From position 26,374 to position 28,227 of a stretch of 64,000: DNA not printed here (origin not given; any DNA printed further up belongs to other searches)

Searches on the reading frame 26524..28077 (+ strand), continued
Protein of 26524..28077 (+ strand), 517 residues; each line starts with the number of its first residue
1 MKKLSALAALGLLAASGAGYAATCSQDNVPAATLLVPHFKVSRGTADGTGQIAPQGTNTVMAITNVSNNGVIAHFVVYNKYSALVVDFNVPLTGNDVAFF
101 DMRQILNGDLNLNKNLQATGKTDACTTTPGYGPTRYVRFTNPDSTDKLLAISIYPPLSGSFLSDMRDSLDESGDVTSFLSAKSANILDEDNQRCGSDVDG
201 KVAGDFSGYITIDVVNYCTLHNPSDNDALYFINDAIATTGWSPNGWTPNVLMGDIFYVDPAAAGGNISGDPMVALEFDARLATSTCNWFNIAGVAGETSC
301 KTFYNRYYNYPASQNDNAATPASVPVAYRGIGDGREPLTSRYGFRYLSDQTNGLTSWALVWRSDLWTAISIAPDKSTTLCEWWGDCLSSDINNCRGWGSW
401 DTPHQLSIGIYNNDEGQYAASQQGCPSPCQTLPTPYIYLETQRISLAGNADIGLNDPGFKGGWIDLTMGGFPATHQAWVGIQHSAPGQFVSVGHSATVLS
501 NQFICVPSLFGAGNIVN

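Call 28: fold_search(model_id=the predicted structure, library=pdb)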
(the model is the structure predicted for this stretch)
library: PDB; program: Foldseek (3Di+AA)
matches with E <= 10: 642; with E <= 0.001: 0
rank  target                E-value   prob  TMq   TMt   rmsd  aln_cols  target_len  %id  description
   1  4z14_D                9.4e-02  0.25  0.14  0.15   9.8       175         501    9  Recombinantly expressed latent aurone synthase (polyphenol oxidase) (released 2016-06-29)
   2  6kc2_A                1.0e-01  0.06  0.12  0.16  23.0       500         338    7  Crystal Structure of Lectin from Pleurotus ostreatus in complex with Rhamnose (released 2020-08-05)
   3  6t0q_A                1.0e-01  0.04  0.09  0.13  23.0       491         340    8  Pleurotus Ostreatus Lectin (POL), apo form (released 2020-02-19)
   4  7r1e_A                1.1e-01  0.04  0.12  0.10  24.0       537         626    7  Mosquitocidal Cry11Ba determined at pH 10.4 from naturally-occurring nanocrystals by Serial femtosecond crystallograph (released 2022-07-27)
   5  6t1d_A                1.1e-01  0.02  0.07  0.10  22.7       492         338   10  Pleurotus Ostreatus Lectin (POL), compelx with melibiose (released 2020-02-19)
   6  6li7_A                1.2e-01  0.06  0.12  0.16  22.9       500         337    7  Crystal Structure of Lectin from Pleurotus ostreatus in complex with GalNAc (released 2020-08-05)
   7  4bq4_A                1.2e-01  0.06  0.09  0.07  20.4       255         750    9  Structural analysis of an exo-beta-agarase (released 2013-08-14)
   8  4ra0_A                1.2e-01  0.04  0.12  0.15  21.8       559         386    6  An engineered Axl 'decoy receptor' effectively silences the Gas6-Axl signaling axis (released 2014-09-24)
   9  4bq5_B                1.4e-01  0.07  0.10  0.08  17.8       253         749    9  Structural analysis of an exo-beta-agarase (released 2013-08-14)
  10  4z14_C                1.5e-01  0.25  0.14  0.14   7.4       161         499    9  Recombinantly expressed latent aurone synthase (polyphenol oxidase) (released 2016-06-29)
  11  4bq5_A                1.6e-01  0.05  0.10  0.07  20.0       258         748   10  Structural analysis of an exo-beta-agarase (released 2013-08-14)
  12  4z14_F                1.6e-01  0.23  0.13  0.14   7.6       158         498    8  Recombinantly expressed latent aurone synthase (polyphenol oxidase) (released 2016-06-29)
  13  4h3w_A                1.6e-01  0.05  0.10  0.15  21.9       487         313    7  Crystal structure of a putative secreted protein (BDI_1231) from Parabacteroides distasonis ATCC 8503 at 2.00 A resolu (released 2012-11-14)
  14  4z14_G                1.9e-01  0.16  0.13  0.14   8.7       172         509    9  Recombinantly expressed latent aurone synthase (polyphenol oxidase) (released 2016-06-29)
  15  4bq3_A                1.9e-01  0.08  0.11  0.08  16.8       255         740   10  Structural analysis of an exo-beta-agarase (released 2013-08-14)
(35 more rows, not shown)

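Call 35: find_encoding_contigs(protein=P0001, flank=3000, max_places=10)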
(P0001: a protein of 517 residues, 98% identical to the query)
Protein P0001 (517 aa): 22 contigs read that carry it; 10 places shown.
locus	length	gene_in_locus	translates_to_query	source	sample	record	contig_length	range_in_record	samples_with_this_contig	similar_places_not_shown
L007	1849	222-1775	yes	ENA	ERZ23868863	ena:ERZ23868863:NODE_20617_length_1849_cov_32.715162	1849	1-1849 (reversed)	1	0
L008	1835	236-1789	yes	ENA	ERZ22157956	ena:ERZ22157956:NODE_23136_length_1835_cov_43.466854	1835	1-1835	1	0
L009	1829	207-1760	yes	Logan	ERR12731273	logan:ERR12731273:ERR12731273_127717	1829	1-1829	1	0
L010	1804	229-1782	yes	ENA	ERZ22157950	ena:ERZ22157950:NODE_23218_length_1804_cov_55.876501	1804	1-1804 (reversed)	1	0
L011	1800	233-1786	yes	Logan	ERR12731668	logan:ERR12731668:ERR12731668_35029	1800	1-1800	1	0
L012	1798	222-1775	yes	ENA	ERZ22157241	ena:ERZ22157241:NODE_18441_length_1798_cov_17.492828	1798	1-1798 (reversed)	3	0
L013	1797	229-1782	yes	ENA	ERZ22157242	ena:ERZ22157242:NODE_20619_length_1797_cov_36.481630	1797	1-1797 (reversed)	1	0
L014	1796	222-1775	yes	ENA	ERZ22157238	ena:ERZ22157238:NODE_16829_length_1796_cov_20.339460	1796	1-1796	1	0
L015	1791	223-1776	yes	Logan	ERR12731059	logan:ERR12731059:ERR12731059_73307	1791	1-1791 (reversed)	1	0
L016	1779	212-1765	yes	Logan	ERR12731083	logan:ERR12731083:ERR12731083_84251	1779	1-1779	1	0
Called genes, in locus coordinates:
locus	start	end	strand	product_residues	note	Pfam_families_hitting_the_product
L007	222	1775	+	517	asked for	-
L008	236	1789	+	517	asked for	-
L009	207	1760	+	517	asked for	-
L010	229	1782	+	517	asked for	-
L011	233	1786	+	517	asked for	-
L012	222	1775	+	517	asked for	-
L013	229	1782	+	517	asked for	-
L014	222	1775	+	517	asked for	-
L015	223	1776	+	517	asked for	-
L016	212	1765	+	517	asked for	-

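Call 36: fold_search(model_id=the predicted structure, library=viral)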
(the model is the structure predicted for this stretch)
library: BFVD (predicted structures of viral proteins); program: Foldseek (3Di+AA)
matches with E <= 10: 932; with E <= 0.001: 0
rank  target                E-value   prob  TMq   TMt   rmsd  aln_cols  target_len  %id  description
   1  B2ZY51                1.8e-03  0.30  0.14  0.07  26.2       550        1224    9  Peptidase S74 domain-containing protein [Ralstonia phage phiRSL1]
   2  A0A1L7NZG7            2.0e-03  0.18  0.12  0.12  25.2       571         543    8  Genome polyprotein (Fragment) [Human enterovirus D68]
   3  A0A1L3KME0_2          3.1e-03  0.14  0.13  0.06  22.1       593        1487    9  (no name in the UniProt tables at hand)
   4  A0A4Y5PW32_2          3.1e-03  0.13  0.12  0.05  29.0       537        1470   10  Genome polyprotein [Posavirus 12]
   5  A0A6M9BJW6            3.7e-03  0.09  0.11  0.08  27.7       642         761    8  Picornavirus capsid domain-containing protein (Fragment) [Trichosanthes kirilowii picorna-like virus]
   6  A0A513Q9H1            3.9e-03  0.13  0.13  0.14  24.4       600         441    9  Genome polyprotein (Fragment) [Sapelovirus A]
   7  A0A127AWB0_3          5.7e-03  0.09  0.12  0.05  27.8       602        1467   11  Pectate lyase [Bacillus phage SP-15]
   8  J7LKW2                6.0e-03  0.20  0.14  0.10  23.0       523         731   10  Capsid [Picalivirus B]
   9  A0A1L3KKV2            6.8e-03  0.08  0.11  0.08  25.7       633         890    8  (no name in the UniProt tables at hand)
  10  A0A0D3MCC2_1          7.1e-03  0.16  0.13  0.08  23.9       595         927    7  Genome polyprotein (Fragment) [Bat picornavirus]
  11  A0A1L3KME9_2          7.6e-03  0.11  0.14  0.06  28.2       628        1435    7  (no name in the UniProt tables at hand)
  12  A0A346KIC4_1          8.0e-03  0.11  0.13  0.11  25.4       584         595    7  Genome polyprotein (Fragment) [Coxsackievirus A17]
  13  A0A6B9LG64            8.4e-03  0.07  0.11  0.10  25.6       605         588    8  Uncharacterized protein [Flavobacterium phage vB_FspS_tant8-1]
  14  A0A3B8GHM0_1          8.9e-03  0.09  0.12  0.07  25.0       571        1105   10  (no name in the UniProt tables at hand)
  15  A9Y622                1.0e-02  0.09  0.12  0.09  23.0       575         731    9  Genome polyprotein (Fragment) [Duck hepatitis A virus type 1]
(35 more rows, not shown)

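Call 39: search_protein_representatives(alignment_id=A1)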
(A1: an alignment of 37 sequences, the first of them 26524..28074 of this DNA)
Query: 37 sequences, 514 profile positions. Proteins with E-value up to 0.001 (for the whole library): 1361; up to 1e-10: 921; up to 1e-30: 176. The best 150 are listed.
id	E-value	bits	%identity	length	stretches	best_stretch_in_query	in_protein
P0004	4.3e-237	804.5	-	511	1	1-512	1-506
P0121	2.3e-215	732.8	-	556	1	1-510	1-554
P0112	8.9e-208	707.7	-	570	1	1-502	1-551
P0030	9.0e-206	701.1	-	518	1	1-503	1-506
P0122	1.8e-198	677.1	-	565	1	1-510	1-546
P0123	6.0e-185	632.4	-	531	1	29-509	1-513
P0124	7.6e-183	625.5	-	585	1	1-509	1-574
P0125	2.0e-181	620.8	-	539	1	1-507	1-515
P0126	6.3e-172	589.5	-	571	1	1-506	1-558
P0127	7.7e-162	556.2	-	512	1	7-512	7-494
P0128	4.2e-161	553.7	-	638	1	1-503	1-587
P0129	1.2e-145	502.7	-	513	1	10-492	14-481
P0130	2.9e-144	498.2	-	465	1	1-313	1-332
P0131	6.4e-141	487.1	-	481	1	1-506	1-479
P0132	9.2e-140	483.3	-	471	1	21-501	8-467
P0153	5.6e-66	239.9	-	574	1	1-505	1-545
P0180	2.8e-45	171.6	-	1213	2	27-185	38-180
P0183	4.2e-43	164.4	-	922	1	5-335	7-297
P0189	1.6e-41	159.2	-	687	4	26-109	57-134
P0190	4.1e-41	157.9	-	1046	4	8-107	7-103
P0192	8.0e-40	153.6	-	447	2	2-106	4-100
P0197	2.0e-39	152.3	-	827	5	3-106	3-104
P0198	2.1e-39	152.2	-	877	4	24-105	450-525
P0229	1.9e-35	139.2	-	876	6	23-125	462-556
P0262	7.6e-33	130.6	-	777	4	25-108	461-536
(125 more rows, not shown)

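Call 40: search_protein_families(library=pfam, proteins=[P0180, P0183, P0189, P0190, P0197, P0198, P0229, P0192, P0153, P0262], max_evalue=0.01)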
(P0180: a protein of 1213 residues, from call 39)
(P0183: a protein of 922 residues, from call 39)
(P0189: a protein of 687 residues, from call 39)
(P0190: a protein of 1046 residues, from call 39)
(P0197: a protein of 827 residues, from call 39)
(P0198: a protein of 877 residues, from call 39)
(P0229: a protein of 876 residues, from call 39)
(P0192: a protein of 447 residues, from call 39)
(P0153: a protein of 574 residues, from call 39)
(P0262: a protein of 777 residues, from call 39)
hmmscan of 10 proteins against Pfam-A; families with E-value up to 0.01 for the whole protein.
P0180 (1213 aa): 5 families
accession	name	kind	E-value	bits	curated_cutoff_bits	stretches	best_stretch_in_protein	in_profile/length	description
PF07819.20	PGAP1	-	5.2e-08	33.4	24.3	1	361-463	38-132/233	PGAP1-like alpha/beta domain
PF01674.24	Lipase_2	-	8.8e-06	25.8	20.3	1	399-459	60-122/219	Lipase (class 2)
PF24096.1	DUF7379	-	2.1e-05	25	33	1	409-462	65-114/191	Domain of unknown function (DUF7379)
PF02089.21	Palm_thioest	-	0.00062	20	26.8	1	396-466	54-116/254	Palmitoyl protein thioesterase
PF05057.20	DUF676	-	0.005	16.8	20.3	0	396-462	58-127/217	Putative serine esterase (DUF676)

P0183 (922 aa): 0 families

P0189 (687 aa): 0 families

P0190 (1046 aa): 0 families

P0197 (827 aa): 0 families

P0198 (877 aa): 0 families

P0229 (876 aa): 0 families

P0192 (447 aa): 0 families

P0153 (574 aa): 0 families

P0262 (777 aa): 0 families

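Call 43: find_related_loci(query=A1, collection=genome_contigs, flank=10000)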
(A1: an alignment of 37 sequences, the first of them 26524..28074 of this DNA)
Query A1 (517 aa) in genome_contigs; peptide patterns used: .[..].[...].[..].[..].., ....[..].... (x = any residue, [..] = any of these).
163 stretches matched a pattern; 131 encode a relative of the query (tblastn E <= 1e-3); the best 80 are kept; 80 distinct loci.
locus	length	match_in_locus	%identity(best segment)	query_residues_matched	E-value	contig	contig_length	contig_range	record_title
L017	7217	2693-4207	50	1-516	4e-146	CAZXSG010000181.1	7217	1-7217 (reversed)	MAG TPA_asm: uncultured Holophagales bacterium isolate SRP302447_co1_771 genome assembly, contig: NODE_28120_length_7217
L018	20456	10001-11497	48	1-510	1e-132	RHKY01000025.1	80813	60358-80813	MAG: Acidobacteria bacterium isolate ACB1 N2_1.scaffold_172, whole genome shotgun sequence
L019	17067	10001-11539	47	1-506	5e-131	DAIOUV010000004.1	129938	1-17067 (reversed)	MAG TPA_asm: Acidobacteriota bacterium isolate CTOTU10854 NODE_7_length_129938_cov_13.007507, whole genome shotgun seque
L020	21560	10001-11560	47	1-507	3e-130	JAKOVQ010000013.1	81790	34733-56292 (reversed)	MAG: Acidobacteriota bacterium isolate JPNG_maxbin.061 k201_229243, whole genome shotgun sequence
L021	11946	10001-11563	44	1-513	8e-124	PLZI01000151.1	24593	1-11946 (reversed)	MAG: Acidobacteria bacterium isolate palsa_351 73.20120700_P3D.154_contig_32903, whole genome shotgun sequence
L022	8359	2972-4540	44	1-516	1e-121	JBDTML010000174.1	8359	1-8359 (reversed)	MAG: Acidobacteriota bacterium isolate cluster3_bin.125 NODE_41410_length_8359_cov_7.293593, whole genome shotgun sequen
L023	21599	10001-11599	45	1-514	4e-120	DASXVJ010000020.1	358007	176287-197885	MAG TPA_asm: Thermoanaerobaculia bacterium isolate SMAG_U4742 k141_176485, whole genome shotgun sequence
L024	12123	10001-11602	44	1-517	3e-120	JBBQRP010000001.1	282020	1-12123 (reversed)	MAG: Thermoanaerobaculia bacterium isolate Co_metawrap_1695 Cmw_1695_k141_15501250_length_282020_cov_26.9993, whole geno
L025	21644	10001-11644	45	1-514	3e-119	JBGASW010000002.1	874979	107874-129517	MAG: Thermoanaerobaculia bacterium isolate MAG_AAO_H10.96 AAOH10-96_opera_contig_17, whole genome shotgun sequence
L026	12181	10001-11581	45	1-507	3e-119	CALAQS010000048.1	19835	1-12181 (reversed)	MAG TPA_asm: uncultured Acidobacteria bacterium isolate ERR1034454_bin.53_CONCOCT_v1.1_MAG genome assembly, contig: ERZ1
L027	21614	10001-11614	45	1-505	4e-118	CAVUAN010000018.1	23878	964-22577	MAG: uncultured Acidobacteriota bacterium isolate MFD02134.bin.2.200 genome assembly, contig: contig_52929, whole genome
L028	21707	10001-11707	43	1-508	8e-118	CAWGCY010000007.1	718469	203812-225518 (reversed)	MAG: Thermoanaerobaculia bacterium isolate MFD05942.bin.1.16 genome assembly, contig: contig_379, whole genome shotgun s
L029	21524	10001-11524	47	1-517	1e-117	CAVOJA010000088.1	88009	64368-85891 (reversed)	MAG: uncultured Holophagales bacterium isolate MFD10097.bin.2.1 genome assembly, contig: contig_21523, whole genome shot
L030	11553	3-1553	43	7-516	1e-117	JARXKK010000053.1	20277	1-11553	MAG: Acidobacteriota bacterium isolate bin03 NODE_766_length_20277_cov_15.000841, whole genome shotgun sequence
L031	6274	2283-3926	42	1-508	3e-117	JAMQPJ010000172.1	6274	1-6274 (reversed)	MAG: Thermoanaerobaculia bacterium isolate CH5 k141_2435104, whole genome shotgun sequence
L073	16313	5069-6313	30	2-501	6e-25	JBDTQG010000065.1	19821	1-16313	MAG: Thermoanaerobaculia bacterium isolate cluster3_bin.216 NODE_9642_length_19821_cov_7.940099, whole genome shotgun se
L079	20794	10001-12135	30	1-507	1e-22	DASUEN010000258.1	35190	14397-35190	MAG TPA_asm: Thermoanaerobaculia bacterium isolate SMAG_U1354 k141_203551, whole genome shotgun sequence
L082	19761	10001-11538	28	1-362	1e-20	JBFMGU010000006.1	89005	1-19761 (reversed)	MAG: Myxococcota bacterium isolate MAG305 MAG305_6, whole genome shotgun sequence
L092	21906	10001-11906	29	1-315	8e-19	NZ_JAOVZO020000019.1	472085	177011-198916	Tahibacter soli strain BL contig_5, whole genome shotgun sequence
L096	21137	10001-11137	27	27-501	4e-18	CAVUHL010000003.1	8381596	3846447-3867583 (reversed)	MAG: uncultured Holophagales bacterium isolate MFD01916.bin.1.17 genome assembly, contig: contig_1998, whole genome shot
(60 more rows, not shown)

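Call 61: find_encoding_contigs(protein=P0009, flank=3000, max_places=6)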
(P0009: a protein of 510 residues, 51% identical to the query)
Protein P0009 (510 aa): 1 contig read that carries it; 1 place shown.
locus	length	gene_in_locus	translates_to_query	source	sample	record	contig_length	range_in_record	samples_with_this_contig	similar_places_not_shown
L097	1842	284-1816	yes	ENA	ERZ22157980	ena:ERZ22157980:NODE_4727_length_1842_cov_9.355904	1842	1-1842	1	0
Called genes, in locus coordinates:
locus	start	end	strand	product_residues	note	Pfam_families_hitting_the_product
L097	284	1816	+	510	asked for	-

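Call 62: find_encoding_contigs(protein=P0030, flank=3000, max_places=8)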
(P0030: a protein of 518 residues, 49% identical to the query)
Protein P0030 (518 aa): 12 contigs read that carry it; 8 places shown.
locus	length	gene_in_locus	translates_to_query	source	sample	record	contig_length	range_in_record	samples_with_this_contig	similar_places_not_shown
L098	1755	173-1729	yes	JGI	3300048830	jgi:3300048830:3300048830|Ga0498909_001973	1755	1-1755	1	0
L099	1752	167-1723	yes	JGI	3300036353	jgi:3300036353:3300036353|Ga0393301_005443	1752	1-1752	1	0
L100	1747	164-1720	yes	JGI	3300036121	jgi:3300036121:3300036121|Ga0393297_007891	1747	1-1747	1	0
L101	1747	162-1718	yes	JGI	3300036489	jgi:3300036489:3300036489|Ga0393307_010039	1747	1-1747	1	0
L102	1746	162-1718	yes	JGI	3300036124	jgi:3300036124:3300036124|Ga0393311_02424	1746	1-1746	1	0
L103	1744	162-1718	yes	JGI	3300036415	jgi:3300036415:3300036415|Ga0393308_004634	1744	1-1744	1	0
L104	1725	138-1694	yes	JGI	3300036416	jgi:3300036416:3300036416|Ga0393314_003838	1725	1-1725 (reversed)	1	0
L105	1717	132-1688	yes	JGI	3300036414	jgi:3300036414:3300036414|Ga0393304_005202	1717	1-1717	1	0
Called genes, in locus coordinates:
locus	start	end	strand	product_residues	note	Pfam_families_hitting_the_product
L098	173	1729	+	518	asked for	-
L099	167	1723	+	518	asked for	-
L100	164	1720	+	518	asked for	-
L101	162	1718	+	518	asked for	-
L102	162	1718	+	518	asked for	-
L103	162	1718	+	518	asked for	-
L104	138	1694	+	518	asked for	-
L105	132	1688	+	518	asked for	-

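Call 65: find_homologous_proteins(query=A4, max_evalue=0.00001)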
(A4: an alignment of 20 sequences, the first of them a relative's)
Query A4 (20 sequences) (574 aa, profile of the alignment): 353 proteins with E <= 0.00001 among 8000 candidates; the best 120 are listed.
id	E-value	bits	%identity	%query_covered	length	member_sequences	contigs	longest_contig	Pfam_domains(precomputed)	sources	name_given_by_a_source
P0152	3.5e-183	628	38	100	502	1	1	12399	-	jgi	jgi:hypothetical protein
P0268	1.9e-177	609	37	94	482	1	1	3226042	-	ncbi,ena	-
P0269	6.3e-176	604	37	100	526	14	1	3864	-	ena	-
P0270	1.1e-175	603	38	100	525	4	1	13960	-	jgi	-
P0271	1.7e-175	603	38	100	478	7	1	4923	-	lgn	-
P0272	2.1e-175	602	37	100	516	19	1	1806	-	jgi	-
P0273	2.2e-175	602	37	100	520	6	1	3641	-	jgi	jgi:hypothetical protein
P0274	3.6e-175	602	38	100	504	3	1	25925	-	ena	-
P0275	6.0e-175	601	37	94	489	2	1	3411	-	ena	-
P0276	9.8e-175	600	37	94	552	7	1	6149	-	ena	-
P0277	1.1e-174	600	39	100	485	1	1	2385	-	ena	-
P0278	1.6e-174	600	37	100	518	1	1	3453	-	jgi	jgi:hypothetical protein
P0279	2.1e-174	599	39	100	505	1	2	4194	-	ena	-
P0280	3.6e-174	598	38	100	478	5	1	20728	-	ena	-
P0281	3.6e-174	598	37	100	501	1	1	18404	-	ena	-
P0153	7.2e-171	588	100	100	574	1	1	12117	-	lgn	-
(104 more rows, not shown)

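Call 73: predict_structure(alignment_id=A5)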
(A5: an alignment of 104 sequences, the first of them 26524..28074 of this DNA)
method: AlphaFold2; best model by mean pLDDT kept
length: 517 residues; sequences in the alignment: 104
mean_pLDDT: 84.1   pTM: 0.88
mean pLDDT of the five models: 84.1, 83.6, 83.5, 81.2, 81.1
residues with pLDDT >= 90: 284; 70-90: 134; 50-70: 73; < 50: 26
segments of 3 or more residues with pLDDT < 50: 16-25, 312-314, 511-517
pLDDT, mean of each block of 10 residues (from residue 1): 56 48 56 97 83 94 97 98 97 98 97 88 94 96 95 95 94 92 91 89 94 97 81 89 88 94 78 91 68 56 81 53 84 84 93 93 88 82 85 76 93 78 63 91 92 80 94 93 80 89 54 42
secondary structure, 60 per line:
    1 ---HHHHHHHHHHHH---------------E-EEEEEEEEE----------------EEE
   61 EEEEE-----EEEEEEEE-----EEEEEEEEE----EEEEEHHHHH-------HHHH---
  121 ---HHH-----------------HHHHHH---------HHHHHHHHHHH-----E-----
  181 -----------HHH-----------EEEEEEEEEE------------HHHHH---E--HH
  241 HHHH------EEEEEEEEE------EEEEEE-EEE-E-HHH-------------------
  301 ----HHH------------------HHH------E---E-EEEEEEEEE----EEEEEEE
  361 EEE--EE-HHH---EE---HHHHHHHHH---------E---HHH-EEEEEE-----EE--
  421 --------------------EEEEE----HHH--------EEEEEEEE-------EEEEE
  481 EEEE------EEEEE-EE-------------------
elements in order: H4-15 E33-41 E58-65 E71-78 E84-92 E97-101 H102-106 H114-117 H144-149 H159-169 E206-215 H228-232 H239-244 E251-259 E266-271 E273-275 E341-349 E354-363 H380-388 E406-411 E441-445 E461-468 E476-484 E491-495
